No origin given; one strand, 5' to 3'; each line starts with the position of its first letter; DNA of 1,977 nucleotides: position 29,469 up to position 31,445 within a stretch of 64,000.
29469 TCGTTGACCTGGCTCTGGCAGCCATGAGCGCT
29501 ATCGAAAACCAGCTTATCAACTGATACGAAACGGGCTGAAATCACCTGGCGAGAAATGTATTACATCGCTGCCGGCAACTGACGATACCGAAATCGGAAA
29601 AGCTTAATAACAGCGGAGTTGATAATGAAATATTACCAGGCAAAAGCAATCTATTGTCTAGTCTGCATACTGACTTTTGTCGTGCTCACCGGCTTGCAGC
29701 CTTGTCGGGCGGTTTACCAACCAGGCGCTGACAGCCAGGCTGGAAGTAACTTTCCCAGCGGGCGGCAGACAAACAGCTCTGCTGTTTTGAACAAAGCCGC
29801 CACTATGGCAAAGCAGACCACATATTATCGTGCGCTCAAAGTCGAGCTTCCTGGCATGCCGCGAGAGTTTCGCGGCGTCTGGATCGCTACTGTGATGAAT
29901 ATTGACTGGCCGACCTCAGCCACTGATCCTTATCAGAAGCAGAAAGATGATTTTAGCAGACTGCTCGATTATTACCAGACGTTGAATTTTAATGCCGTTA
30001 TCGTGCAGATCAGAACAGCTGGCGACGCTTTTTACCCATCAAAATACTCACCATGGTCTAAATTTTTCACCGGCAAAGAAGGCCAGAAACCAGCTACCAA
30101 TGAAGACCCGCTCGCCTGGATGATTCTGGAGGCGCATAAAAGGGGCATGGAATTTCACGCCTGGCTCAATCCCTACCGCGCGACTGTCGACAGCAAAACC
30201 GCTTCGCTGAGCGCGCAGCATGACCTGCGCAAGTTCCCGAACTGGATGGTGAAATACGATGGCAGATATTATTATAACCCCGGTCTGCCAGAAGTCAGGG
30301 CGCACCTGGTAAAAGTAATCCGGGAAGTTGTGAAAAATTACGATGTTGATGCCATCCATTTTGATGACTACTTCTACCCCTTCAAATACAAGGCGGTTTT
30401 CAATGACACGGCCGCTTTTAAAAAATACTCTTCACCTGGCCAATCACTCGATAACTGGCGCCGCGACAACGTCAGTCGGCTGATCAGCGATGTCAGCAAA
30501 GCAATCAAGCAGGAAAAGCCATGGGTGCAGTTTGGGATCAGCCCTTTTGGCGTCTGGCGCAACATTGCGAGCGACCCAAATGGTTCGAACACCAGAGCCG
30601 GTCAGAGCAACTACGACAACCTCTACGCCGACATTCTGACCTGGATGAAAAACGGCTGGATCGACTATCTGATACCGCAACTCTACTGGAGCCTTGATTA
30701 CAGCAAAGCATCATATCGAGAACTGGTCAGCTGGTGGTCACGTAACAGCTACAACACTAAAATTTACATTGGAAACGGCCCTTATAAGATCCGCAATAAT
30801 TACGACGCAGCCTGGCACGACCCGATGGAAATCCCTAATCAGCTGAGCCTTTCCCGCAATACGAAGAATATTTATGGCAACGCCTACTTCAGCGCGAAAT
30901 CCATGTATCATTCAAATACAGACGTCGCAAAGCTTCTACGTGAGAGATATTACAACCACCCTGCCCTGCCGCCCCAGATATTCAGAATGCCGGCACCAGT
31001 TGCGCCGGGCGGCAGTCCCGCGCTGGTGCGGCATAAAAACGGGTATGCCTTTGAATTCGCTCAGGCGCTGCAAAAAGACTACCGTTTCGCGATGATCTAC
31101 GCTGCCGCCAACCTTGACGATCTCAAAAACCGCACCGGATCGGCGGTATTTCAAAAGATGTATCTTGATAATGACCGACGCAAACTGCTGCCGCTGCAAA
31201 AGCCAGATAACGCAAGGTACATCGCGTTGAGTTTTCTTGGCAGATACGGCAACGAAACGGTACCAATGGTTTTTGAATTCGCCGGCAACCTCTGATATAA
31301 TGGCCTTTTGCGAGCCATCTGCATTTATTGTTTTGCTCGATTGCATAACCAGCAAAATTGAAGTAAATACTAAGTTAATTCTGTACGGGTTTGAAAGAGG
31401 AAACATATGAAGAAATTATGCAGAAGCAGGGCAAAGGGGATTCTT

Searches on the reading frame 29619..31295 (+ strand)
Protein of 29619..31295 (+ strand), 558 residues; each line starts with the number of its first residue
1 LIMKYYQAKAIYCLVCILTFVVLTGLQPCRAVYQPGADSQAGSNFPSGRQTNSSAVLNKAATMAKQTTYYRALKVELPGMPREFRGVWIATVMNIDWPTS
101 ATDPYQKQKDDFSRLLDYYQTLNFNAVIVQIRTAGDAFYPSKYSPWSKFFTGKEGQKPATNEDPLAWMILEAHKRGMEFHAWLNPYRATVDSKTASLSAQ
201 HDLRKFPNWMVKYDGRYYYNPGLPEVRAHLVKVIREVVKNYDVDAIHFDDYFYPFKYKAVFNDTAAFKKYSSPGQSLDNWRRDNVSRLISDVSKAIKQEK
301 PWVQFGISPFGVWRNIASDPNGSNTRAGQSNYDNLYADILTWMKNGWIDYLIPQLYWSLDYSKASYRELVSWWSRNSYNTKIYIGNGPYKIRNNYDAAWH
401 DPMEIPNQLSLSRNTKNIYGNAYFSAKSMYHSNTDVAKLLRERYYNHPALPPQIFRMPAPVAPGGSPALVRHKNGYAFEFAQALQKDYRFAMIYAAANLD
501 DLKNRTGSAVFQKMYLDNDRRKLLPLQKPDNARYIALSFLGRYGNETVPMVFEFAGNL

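Call 70: search_protein_families(library=pfam, proteins=[window:29619-31295:+], max_evalue=0.00001)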
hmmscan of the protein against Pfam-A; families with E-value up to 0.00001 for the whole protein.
window:29619-31295:+ (558 aa): 1 family
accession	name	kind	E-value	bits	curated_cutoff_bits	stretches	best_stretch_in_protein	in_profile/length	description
PF02638.21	GHL10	-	4.6e-73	246.5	27.9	1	83-400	1-310/311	Glycosyl hydrolase-like 10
